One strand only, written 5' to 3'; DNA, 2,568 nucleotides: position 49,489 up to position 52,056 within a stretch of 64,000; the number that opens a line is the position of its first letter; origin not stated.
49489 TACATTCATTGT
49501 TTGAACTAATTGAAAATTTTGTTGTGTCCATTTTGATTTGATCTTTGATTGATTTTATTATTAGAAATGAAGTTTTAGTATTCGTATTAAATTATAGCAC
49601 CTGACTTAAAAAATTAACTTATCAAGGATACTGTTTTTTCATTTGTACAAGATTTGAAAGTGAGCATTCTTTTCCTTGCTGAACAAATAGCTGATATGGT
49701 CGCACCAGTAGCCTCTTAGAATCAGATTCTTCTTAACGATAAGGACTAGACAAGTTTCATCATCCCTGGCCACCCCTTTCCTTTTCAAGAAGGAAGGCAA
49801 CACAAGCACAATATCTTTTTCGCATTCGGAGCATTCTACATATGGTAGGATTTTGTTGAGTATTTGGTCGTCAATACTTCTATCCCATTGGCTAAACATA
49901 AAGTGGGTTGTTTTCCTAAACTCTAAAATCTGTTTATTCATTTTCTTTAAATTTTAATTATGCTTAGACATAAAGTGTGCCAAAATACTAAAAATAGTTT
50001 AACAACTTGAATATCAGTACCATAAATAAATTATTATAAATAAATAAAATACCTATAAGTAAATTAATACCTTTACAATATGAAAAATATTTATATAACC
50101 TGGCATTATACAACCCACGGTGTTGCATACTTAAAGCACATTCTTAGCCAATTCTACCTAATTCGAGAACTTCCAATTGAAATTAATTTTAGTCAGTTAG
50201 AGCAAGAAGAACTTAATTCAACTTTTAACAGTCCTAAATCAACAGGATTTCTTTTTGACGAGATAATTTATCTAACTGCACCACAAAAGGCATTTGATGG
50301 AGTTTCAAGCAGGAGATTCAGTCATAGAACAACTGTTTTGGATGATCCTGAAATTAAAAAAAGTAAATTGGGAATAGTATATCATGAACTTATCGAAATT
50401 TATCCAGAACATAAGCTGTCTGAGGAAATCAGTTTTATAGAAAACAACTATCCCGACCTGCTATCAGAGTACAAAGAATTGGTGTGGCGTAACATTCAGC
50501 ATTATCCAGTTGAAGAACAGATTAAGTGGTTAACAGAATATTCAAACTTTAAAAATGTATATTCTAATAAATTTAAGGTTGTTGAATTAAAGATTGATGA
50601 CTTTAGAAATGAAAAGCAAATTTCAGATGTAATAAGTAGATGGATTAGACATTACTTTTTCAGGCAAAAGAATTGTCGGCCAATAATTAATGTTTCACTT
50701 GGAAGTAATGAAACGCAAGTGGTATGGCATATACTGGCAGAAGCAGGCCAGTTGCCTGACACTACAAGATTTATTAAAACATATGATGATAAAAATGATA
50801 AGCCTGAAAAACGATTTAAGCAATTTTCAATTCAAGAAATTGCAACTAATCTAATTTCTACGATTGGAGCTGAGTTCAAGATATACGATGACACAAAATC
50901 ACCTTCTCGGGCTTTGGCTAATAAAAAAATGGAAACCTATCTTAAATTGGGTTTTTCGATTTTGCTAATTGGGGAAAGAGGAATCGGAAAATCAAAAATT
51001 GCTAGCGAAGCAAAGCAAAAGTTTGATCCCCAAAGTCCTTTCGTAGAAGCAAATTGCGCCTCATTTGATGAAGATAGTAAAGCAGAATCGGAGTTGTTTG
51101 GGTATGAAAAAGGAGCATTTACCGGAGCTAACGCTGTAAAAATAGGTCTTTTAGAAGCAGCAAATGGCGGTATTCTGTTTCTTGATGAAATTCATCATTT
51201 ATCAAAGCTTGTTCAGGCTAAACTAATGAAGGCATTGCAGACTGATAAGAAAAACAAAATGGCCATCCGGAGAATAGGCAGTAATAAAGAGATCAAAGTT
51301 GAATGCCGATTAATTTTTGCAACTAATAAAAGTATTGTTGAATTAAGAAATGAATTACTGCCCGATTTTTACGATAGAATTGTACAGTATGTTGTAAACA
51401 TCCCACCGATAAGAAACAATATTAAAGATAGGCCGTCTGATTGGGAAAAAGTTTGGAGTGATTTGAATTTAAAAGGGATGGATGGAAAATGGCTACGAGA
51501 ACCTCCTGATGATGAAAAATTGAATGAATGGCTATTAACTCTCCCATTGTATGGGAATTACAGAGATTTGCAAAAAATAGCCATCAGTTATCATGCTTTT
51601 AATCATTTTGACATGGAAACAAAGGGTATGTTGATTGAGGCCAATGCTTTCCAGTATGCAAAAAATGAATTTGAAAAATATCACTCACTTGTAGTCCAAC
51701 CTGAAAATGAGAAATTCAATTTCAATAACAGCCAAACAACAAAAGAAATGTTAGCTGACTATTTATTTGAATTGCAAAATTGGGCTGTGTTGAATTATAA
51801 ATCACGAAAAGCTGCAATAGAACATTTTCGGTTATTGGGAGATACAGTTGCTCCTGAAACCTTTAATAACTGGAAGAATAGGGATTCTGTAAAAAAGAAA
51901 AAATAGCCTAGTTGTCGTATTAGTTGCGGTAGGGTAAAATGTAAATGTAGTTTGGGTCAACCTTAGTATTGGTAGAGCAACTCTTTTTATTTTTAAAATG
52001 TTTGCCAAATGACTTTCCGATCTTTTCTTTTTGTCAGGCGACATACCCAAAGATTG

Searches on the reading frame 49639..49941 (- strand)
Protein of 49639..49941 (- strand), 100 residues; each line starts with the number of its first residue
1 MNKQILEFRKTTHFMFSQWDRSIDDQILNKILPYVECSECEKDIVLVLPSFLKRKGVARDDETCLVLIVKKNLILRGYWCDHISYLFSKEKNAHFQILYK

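Call 5: search_protein_families(library=ncbifam, proteins=[window:49639-49941:-], max_evalue=0.01)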
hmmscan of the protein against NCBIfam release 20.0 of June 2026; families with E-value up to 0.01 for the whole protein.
window:49639-49941:- (100 aa): 0 families

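Call 6: search_protein_families(library=pfam, proteins=[window:49639-49941:-], max_evalue=0.01)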
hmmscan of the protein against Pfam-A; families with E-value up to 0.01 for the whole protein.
window:49639-49941:- (100 aa): 0 families

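Call 27: search_protein_families(library=padloc, proteins=[window:49639-49941:-], max_evalue=0.01)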
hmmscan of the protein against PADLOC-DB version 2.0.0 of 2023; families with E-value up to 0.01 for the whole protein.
window:49639-49941:- (100 aa): 0 families

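Call 64: search_protein_families(library=pfam, proteins=[window:49639-49941:-], max_evalue=5)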
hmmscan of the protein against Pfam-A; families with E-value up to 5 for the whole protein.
window:49639-49941:- (100 aa): 0 families

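Call 69: find_homologous_proteins(query=window:49639-49941:-, max_evalue=0.001)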
Query window:49639-49941:- (100 aa): 26 proteins with E <= 0.001 among 27 candidates.
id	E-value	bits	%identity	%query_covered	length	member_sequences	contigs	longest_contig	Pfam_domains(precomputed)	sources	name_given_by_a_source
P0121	6.1e-62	224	100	100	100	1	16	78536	-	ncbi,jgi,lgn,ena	jgi:hypothetical protein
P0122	6.2e-49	182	80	99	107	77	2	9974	-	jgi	jgi:hypothetical protein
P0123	9.2e-49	182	79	99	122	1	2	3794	-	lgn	-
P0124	1.1e-48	181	73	100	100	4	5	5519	-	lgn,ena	-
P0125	4.4e-46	173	73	99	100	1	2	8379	-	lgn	-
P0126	5.4e-46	173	75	99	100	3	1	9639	-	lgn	-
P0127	8.2e-46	172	73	100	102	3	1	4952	-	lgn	-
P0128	1.3e-45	171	75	99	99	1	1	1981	-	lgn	-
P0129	4.7e-45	170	72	100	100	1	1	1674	-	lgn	-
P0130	8.6e-45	169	73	99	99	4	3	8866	-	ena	-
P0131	2.3e-43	164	71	99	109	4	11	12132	-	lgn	-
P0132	5.1e-43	163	69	99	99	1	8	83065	-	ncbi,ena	-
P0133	2.0e-42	161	69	99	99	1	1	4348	-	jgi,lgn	-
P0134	1.0e-41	159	67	100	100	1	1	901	-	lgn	-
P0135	4.6e-41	157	68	99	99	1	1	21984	-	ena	-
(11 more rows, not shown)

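Call 73: predict_structure(alignment_id=A5)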
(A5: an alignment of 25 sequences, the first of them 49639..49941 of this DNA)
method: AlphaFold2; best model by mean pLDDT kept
length: 100 residues; sequences in the alignment: 25
mean_pLDDT: 82.5   pTM: 0.77
mean pLDDT of the five models: 82.5, 78.6, 76.0, 74.9, 74.9
residues with pLDDT >= 90: 39; 70-90: 43; 50-70: 11; < 50: 7
segments of 3 or more residues with pLDDT < 50: 1-4, 14-16
pLDDT, mean of each block of 10 residues (from residue 1): 54 58 86 85 92 94 92 88 87 89
secondary structure, 60 per line:
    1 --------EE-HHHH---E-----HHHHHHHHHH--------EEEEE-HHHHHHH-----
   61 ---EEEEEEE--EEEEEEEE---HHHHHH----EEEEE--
elements in order: H12-15 H25-34 E43-47 H49-55 E64-70 E73-80 H84-89 E94-98

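Call 75: fold_search(model_id=the predicted structure, library=pdb)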
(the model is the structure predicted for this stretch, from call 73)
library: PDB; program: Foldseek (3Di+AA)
matches with E <= 10: 487; with E <= 0.001: 0
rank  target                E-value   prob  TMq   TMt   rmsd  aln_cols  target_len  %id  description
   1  3hrg                  1.4e-01  0.54  0.39  0.18   4.0        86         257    6  Crystal structure of Bacteroides thetaiotaomicron BT_3980, protein with actin-like ATPase fold and unknown function (NP_ (released 2009-06-23)
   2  6zj3_Lz               1.4e-01  0.25  0.30  0.39   8.8        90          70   11  Cryo-EM structure of the highly atypical cytoplasmic ribosome of Euglena gracilis (released 2020-10-07)
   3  3wt0_A                3.1e-01  0.41  0.34  0.10   6.8        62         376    5  Crystal Structure Analysis of Cell Division Protein (released 2015-04-29)
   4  5eox_A                3.3e-01  0.25  0.29  0.09   9.5        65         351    6  Pseudomonas aeruginosa PilM bound to ADP (released 2016-04-27)
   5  3wqt_B                3.8e-01  0.23  0.27  0.09  11.0        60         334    8  Staphylococcus aureus FtsA complexed with AMPPNP (released 2014-10-08)
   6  3jc8_Ma               4.1e-01  0.28  0.29  0.09   8.4        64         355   11  Architectural model of the type IVa pilus machine in a piliated state (released 2016-03-16)
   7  3wt0_C                4.3e-01  0.35  0.34  0.10   6.9        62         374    5  Crystal Structure Analysis of Cell Division Protein (released 2015-04-29)
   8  3wt0_D                5.0e-01  0.33  0.34  0.10   6.9        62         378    5  Crystal Structure Analysis of Cell Division Protein (released 2015-04-29)
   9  2nrh_B                5.3e-01  0.21  0.26  0.14   8.7        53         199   15  Crystal structure of conserved putative Baf family transcriptional activator from Campylobacter jejuni (released 2006-11-14)
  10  4czg                  5.3e-01  0.16  0.31  0.12  10.3        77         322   14  C. crescentus MreB, single filament, ADP, A22 inhibitor (released 2014-06-11)
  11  1wfr_MODEL_1_A        5.3e-01  0.14  0.23  0.17   4.0        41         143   12  Solution structure of the conserved hypothetical protein TT1886, possibly sterol carrier protein, from Thermus (released 2004-11-26)
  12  8ibd_Q                5.3e-01  0.12  0.30  0.27  12.0        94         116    7  Respiratory complex CI:CIII2, type II, Wild type mouse under cold temperature (released 2024-09-18)
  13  4czk                  5.7e-01  0.16  0.31  0.12  10.2        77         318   14  C. crescentus MreB, single filament, AMPPNP, MP265 inhibitor (released 2014-06-11)
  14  7vyj_B                5.7e-01  0.15  0.23  0.04   3.7        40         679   18  The structure of GdmN in complex with carbamoyl adenylate intermediate (released 2022-11-16)
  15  3wqu_B                6.1e-01  0.38  0.33  0.10   2.4        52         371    6  Staphylococcus aureus FtsA complexed with ATP (released 2014-10-08)
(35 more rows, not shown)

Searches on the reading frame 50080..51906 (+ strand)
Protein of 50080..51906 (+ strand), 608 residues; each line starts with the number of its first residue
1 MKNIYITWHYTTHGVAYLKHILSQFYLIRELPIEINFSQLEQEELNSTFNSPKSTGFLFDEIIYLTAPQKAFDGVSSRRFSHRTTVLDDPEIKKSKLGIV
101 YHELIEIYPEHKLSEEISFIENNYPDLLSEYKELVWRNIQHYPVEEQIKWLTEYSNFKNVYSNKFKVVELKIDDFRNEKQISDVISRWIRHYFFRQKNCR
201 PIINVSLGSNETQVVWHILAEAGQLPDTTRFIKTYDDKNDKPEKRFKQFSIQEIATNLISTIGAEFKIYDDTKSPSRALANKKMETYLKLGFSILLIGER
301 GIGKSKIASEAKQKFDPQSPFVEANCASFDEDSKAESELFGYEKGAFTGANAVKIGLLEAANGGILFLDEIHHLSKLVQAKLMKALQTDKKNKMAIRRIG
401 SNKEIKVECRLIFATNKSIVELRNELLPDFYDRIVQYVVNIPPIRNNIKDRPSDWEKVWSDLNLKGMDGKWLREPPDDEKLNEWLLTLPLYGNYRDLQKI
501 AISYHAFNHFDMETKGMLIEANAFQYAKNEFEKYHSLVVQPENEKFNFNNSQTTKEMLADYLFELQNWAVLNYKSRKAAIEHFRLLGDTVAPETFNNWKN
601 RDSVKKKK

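Call 5: search_protein_families(library=ncbifam, proteins=[window:50080-51906:+], max_evalue=0.01)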
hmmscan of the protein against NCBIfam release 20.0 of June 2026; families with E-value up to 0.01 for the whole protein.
window:50080-51906:+ (608 aa): 29 families (the best 25 are shown)
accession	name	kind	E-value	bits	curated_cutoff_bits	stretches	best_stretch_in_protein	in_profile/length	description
NF038308.1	RNA_repair_RtcR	equivalog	2.4e-42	145.5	650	1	166-450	73-363/530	RNA repair transcriptional activator RtcR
NF003451.0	PRK05022.1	equivalog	7.9e-39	133.7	476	1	284-563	206-481/512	nitric oxide reductase transcriptional regulator NorR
TIGR01817.1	nifA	equivalog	1.4e-37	129.7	528.85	1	289-453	217-378/534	nif-specific transcriptional activator NifA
NF041552.1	TF_PrdR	equivalog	4.7e-36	124.3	795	1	292-450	291-446/577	sigma-54 dependent transcriptional regulator PrdR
TIGR02974.1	phageshock_pspF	equivalog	8.2e-35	120.6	443.55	1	289-457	20-185/336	phage shock protein operon transcriptional activator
TIGR02915.1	PEP_resp_reg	equivalog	3.3e-33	115.2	502.6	1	292-450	163-318/445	PEP-CTERM-box response regulator transcription factor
NF049963.1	RespRegFlgRCampy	domain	4.1e-33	114.9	750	1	288-447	154-310/429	fla regulon two-component system response regulator FlgR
NF050807.1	TransRegFlbDCaul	equivalog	5.6e-31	107.9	750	1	293-498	143-341/454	sigma-54-dependent transcriptional regulator FlbD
NF008085.0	PRK10820.1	equivalog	1e-30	106.9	576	1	291-508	227-435/520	transcriptional regulator TyrR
NF008622.0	PRK11608.1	equivalog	2e-30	106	529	1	289-450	27-185/329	phage shock protein operon transcriptional activator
NF008469.0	PRK11361.1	equivalog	2.3e-29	102.4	714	1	291-450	166-322/461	acetoacetate metabolism transcriptional regulator AtoC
TIGR01818.1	ntrC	equivalog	3.9e-28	98.4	558.6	1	292-501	158-360/463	nitrogen regulation protein NR(I)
NF041906.1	V4R_TF_MobR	exception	4.1e-28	98.2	999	1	292-498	256-455/544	phenol degradation transcriptional regulator MobR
TIGR02329.1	propionate_PrpR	equivalog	1e-27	97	499.2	1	284-450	228-392/526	propionate catabolism operon regulatory protein PrpR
NF047795.1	TransRegDagR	equivalog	4.9e-27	94.2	1400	1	287-446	132-289/938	transcriptional regulator DagR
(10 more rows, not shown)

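Call 6: search_protein_families(library=pfam, proteins=[window:50080-51906:+], max_evalue=0.01)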
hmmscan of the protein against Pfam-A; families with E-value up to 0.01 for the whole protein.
window:50080-51906:+ (608 aa): 10 families
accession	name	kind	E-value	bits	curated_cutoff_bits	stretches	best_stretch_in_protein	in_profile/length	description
PF00158.32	Sigma54_activat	-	4.7e-39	134.2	20.2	1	280-437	11-165/168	Sigma-54 interaction domain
PF07728.20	AAA_5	-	3e-10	40.7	22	1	294-433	2-138/139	AAA domain (dynein-related subfamily)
PF14532.12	Sigma54_activ_2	-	2.4e-09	38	25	1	283-443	13-137/138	Sigma-54 interaction domain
PF00004.35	AAA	-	1.8e-07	32.1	21.2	1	294-427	1-119/131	ATPase family associated with various cellular activities (AAA)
PF01078.27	Mg_chelatase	-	9.6e-06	25.6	20.3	1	349-418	93-159/207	Magnesium chelatase, subunit ChlI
PF00493.29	MCM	-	3.9e-05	23.3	23.3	1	286-417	52-173/224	MCM P-loop domain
PF13173.12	AAA_14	-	8.2e-05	23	27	1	294-403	5-100/129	AAA domain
PF13401.12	AAA_22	-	0.00067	20.4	27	0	294-386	8-104/130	AAA domain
PF13191.12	AAA_16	-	0.0034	18.3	32.6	0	293-329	26-63/167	AAA ATPase domain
PF06956.16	RtcR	-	0.0048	16.8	23.1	1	166-252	72-155/183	Regulator of RNA terminal phosphate cyclase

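Call 27: search_protein_families(library=padloc, proteins=[window:50080-51906:+], max_evalue=0.01)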
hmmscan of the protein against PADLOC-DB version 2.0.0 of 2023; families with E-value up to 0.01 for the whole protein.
window:50080-51906:+ (608 aa): 4 families
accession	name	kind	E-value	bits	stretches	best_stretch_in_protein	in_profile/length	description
PDLC01994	RtcR_PspF1--CARF_AAA_HTH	-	1.2e-76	256.7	1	176-582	70-453/468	-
PDLC01995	RtcR_PspF2--CARF_AAA_HTH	-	4.6e-45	152.6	1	144-500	46-393/481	-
PDLC01993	RtcR--CARF_AAA_HTH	-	1.4e-33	114.1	1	165-450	70-363/523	-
PDLC04606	PDC-M37B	-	0.00012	19.4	1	292-433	175-310/390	-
